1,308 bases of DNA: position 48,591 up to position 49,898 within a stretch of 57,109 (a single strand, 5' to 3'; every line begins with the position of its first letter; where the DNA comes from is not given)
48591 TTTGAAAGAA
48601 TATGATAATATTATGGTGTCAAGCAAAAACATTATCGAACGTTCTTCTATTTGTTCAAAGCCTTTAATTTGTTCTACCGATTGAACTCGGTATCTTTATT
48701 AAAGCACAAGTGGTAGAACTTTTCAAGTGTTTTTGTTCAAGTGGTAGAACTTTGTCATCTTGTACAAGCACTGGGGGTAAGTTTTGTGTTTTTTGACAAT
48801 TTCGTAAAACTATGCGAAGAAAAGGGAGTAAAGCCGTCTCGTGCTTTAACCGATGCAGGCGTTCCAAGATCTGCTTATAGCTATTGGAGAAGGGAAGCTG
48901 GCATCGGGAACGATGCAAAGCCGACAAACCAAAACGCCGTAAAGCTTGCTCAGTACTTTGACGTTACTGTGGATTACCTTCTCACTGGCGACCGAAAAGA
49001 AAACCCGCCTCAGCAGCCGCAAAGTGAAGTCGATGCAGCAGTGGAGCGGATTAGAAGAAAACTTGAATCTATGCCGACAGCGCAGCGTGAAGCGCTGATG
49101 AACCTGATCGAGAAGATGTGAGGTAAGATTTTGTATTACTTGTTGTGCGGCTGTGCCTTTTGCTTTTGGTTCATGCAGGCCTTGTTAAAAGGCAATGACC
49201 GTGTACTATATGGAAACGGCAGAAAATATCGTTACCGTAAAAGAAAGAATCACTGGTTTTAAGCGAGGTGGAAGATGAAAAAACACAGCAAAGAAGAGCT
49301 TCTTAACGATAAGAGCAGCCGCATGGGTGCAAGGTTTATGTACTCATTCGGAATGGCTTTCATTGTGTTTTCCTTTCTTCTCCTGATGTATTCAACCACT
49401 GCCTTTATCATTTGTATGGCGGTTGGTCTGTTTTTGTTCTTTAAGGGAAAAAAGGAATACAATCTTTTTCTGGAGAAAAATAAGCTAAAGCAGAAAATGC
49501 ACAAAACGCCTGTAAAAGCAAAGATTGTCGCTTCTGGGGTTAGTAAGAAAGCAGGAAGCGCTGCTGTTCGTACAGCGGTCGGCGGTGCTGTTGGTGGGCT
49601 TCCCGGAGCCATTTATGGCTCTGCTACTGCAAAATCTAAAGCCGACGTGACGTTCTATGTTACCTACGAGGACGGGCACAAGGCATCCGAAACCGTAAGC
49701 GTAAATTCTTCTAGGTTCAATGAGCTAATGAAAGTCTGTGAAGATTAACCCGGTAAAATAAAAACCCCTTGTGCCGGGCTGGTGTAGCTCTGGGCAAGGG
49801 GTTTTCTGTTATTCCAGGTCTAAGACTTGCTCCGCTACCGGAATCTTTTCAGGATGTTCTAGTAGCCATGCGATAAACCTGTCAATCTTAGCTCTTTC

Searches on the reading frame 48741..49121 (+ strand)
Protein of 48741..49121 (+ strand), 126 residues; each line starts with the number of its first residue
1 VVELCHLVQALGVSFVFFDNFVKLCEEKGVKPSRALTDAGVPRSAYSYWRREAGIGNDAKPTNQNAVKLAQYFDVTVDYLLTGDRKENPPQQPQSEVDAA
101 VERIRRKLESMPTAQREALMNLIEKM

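Call 47: search_protein_families(library=ncbifam, proteins=[window:48741-49121:+], max_evalue=0.01)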
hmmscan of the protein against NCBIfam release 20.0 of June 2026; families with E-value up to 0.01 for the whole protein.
window:48741-49121:+ (126 aa): 2 families
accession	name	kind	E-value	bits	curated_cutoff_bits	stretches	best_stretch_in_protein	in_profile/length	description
NF041951.1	phage_RstR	subfamily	8.7e-07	29.2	80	1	20-124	6-97/108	RstR family transcriptional repressor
NF007257.0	PRK09706.1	subfamily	0.0035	17.2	101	1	39-119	28-107/135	transcriptional repressor DicA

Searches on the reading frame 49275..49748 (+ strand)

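Call 4: search_protein_families(library=pfam, proteins=[window:49275-49748:+], max_evalue=0.1)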
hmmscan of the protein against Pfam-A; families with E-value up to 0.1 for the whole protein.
window:49275-49748:+ (157 aa): 4 families
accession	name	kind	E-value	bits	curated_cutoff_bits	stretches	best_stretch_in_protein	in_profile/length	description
PF14007.11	YtpI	-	0.012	16.4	29.4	1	3-67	23-85/87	YtpI-like protein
PF04123.18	DUF373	-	0.012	15.5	28.3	1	16-77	152-216/335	Domain of unknown function (DUF373)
PF07666.16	MpPF26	-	0.05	14.1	37.2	1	31-71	3-46/75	M penetrans paralogue family 26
PF13630.11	SdpI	-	0.098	13.2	28.2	0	15-54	26-64/71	SdpI/YfhL protein family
